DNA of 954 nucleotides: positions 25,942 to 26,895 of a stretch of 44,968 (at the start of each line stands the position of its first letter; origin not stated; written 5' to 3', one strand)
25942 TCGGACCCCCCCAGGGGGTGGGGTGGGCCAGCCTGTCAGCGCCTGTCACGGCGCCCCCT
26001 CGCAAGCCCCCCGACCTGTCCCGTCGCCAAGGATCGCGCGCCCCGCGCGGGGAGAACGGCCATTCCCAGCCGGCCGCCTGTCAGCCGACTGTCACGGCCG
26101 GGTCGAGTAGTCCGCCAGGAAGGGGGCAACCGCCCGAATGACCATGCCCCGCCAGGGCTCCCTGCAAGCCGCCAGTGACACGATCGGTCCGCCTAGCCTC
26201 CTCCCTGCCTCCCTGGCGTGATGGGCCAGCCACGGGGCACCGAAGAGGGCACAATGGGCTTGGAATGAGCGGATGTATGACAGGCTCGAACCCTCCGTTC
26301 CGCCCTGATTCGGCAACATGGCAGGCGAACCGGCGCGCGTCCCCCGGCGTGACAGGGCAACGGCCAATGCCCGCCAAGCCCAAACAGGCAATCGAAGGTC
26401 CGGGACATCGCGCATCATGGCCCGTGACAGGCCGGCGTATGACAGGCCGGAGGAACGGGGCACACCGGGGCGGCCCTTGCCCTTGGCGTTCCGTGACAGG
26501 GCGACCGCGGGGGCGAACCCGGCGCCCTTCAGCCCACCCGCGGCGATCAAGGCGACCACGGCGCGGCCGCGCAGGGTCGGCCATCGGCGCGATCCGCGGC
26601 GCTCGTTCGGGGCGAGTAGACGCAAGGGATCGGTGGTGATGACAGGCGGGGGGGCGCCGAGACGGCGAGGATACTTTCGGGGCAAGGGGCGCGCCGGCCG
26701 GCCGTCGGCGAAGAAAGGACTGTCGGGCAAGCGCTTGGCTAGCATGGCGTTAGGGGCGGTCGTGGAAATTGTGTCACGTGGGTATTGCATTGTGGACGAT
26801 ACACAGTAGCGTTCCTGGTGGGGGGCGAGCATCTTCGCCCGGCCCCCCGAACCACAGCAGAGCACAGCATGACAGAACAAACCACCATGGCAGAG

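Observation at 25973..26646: Orientation-switching array of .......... motifs in a noncoding gap: candidate origin, iteron set or regulator landing pad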

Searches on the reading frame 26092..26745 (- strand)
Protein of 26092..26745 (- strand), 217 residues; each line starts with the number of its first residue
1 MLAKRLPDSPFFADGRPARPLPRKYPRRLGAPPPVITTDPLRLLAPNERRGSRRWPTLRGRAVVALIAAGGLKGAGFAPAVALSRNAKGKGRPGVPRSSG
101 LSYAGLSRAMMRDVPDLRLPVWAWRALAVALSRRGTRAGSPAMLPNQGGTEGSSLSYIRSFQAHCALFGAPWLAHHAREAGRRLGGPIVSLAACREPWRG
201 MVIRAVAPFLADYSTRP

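Call 12: search_protein_families(library=pfam, proteins=[window:26092-26745:-], max_evalue=0.1)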
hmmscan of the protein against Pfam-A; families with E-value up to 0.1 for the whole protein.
window:26092-26745:- (217 aa): 0 families

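Call 13: search_protein_families(library=phrogs, proteins=[window:26092-26745:-], max_evalue=0.1)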
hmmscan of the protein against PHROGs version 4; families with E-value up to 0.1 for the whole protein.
window:26092-26745:- (217 aa): 0 families

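Call 47: find_homologous_proteins(query=window:26092-26745:-, max_evalue=0.001)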
Query window:26092-26745:- (217 aa): 3 proteins with E <= 0.001 among 7478 candidates.
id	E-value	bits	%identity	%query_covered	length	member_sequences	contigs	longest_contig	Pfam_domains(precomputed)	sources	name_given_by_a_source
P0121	4.7e-136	470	100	100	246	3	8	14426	-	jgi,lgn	-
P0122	8.0e-112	391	85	100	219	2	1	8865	-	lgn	-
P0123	3.6e-109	382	84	100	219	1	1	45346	-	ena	-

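Call 48: find_encoding_contigs(protein=P0123, flank=10000, max_places=2)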
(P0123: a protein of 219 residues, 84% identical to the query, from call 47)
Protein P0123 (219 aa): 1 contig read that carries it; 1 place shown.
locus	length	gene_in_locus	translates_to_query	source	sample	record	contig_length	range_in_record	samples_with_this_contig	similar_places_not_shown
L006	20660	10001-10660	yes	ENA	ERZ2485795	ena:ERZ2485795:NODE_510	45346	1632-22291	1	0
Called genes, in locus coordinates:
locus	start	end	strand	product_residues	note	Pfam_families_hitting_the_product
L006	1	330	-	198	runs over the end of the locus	-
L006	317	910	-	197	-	-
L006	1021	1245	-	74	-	-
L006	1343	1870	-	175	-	-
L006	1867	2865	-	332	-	PF03837:RecT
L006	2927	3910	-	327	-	PF09588:YqaJ (weak)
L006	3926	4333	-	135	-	PF01381:HTH_3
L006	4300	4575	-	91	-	-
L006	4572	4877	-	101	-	-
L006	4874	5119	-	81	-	-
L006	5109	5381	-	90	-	-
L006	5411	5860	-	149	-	PF21781:DUF6876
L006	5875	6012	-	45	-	-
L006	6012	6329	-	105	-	-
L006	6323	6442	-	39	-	-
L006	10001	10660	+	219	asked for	-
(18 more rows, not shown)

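Call 49: find_encoding_contigs(protein=P0122, flank=10000, max_places=2)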
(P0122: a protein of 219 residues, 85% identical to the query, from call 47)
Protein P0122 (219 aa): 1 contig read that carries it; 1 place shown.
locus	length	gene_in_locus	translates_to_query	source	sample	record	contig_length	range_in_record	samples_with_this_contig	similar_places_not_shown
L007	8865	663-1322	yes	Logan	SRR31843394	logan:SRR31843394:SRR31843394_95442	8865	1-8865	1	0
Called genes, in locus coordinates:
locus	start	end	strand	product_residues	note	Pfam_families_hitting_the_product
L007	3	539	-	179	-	?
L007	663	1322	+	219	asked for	-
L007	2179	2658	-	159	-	PF08281:Sigma70_r4_2, PF04545:Sigma70_r4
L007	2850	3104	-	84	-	-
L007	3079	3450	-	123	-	-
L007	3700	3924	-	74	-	-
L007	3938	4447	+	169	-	-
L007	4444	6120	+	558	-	-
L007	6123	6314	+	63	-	-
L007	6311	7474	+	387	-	-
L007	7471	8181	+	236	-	-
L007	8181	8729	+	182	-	-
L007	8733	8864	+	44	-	?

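Call 50: find_encoding_contigs(protein=P0121, flank=10000, max_places=8)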
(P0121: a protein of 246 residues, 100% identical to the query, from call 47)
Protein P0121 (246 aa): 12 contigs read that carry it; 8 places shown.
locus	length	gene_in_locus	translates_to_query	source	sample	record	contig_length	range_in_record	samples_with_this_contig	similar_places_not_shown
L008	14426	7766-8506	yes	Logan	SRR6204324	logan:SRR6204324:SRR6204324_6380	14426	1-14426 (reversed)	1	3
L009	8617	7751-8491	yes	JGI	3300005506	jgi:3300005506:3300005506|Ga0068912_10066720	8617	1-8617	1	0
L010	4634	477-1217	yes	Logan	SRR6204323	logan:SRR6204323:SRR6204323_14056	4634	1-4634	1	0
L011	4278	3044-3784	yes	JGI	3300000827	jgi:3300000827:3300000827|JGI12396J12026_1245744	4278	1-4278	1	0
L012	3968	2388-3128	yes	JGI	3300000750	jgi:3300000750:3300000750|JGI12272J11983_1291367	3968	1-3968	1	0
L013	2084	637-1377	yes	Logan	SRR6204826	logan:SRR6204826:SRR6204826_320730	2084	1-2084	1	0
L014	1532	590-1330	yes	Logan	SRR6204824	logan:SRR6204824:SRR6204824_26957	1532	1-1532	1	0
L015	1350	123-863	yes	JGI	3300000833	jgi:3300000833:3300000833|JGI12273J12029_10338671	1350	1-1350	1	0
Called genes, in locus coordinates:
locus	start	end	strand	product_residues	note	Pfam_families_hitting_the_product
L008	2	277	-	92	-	?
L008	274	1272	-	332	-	PF03837:RecT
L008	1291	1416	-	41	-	-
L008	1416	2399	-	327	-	PF09588:YqaJ (weak)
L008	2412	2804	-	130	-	PF01381:HTH_3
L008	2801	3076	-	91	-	-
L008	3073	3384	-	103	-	-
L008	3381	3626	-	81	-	-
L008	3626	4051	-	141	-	PF21781:DUF6876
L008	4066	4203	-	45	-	-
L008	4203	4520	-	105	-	-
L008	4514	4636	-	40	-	-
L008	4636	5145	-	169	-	-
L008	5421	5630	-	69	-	-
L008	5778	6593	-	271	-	-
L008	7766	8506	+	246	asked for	-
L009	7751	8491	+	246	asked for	-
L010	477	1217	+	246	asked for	-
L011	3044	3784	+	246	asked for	-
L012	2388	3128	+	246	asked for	-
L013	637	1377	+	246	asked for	-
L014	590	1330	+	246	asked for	-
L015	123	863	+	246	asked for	-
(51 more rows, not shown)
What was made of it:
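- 26092..26745 (-): Conserved, fast-evolving ORFan gene (217 aa, Arg-rich) that contains the whole right block. Three cluster representatives were found, on 14 contigs read (calls 47-50).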

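Call 83: predict_structure(alignment_id=A4)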
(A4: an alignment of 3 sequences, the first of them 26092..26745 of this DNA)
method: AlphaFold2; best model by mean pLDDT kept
length: 217 residues; sequences in the alignment: 3
mean_pLDDT: 36.1   pTM: 0.28
mean pLDDT of the five models: 36.1, 35.1, 35.1, 33.3, 30.8
residues with pLDDT >= 90: 0; 70-90: 0; 50-70: 20; < 50: 197
segments of 3 or more residues with pLDDT < 50: 1-115, 120-122, 124-187, 194-198, 208-217
pLDDT, mean of each block of 10 residues (from residue 1): 31 34 32 29 31 27 30 26 27 27 42 49 48 33 30 37 33 42 48 50 51 36
secondary structure, 60 per line:
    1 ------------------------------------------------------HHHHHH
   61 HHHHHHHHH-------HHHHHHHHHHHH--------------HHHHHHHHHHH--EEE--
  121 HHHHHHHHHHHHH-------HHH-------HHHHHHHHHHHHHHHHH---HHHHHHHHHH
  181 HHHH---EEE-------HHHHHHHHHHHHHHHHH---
elements in order: H55-69 H77-88 H103-113 E116-118 H121-133 H151-167 H171-184 E188-190 H198-214
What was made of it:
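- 26092..26745 (-): AlphaFold2 pLDDT is 36 (call 83).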

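Call 85: search_protein_representatives(alignment_id=A4)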
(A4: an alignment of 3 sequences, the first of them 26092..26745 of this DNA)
Query: 3 sequences, 219 profile positions. Proteins with E-value up to 0.001 (for the whole library): 3; up to 1e-10: 1; up to 1e-30: 1. The best 3 are listed.
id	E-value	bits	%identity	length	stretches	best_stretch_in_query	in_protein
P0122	5.8e-138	474.2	-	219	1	1-219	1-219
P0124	9.8e-06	41.9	-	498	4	87-122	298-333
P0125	1.6e-04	37.9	-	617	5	85-140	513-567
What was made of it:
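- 26092..26745 (-): Nothing beyond its own family among 1.84e9 representatives (call 85).
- The ORFan has no detectable fold or homologue (calls 83, 85).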

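Call 99: find_related_loci(query=A4, collection=genome_contigs, flank=10000)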
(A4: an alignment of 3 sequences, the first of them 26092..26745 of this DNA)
Query A4 (217 aa) in genome_contigs; peptide patterns used: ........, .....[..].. (x = any residue, [..] = any of these).
124 stretches matched a pattern, but none encodes a relative of the query by tblastn (E <= 1e-3).

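Call 110: search_protein_families(library=ncbifam, proteins=[window:26092-26745:-], max_evalue=0.01)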
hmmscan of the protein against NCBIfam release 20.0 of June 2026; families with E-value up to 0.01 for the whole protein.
window:26092-26745:- (217 aa): 0 families
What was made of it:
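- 26092..26745 (-): No Pfam, PHROG or NCBIfam hit (calls 12, 13, 110).
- On Iteron-type replication origin: The ORFan has no match to any family (calls 12, 13, 85, 110).
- Tried and rejected: No family hit, no remote homologue, and an unusable model with pLDDT 36 (calls 12, 13, 83, 85, 110).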
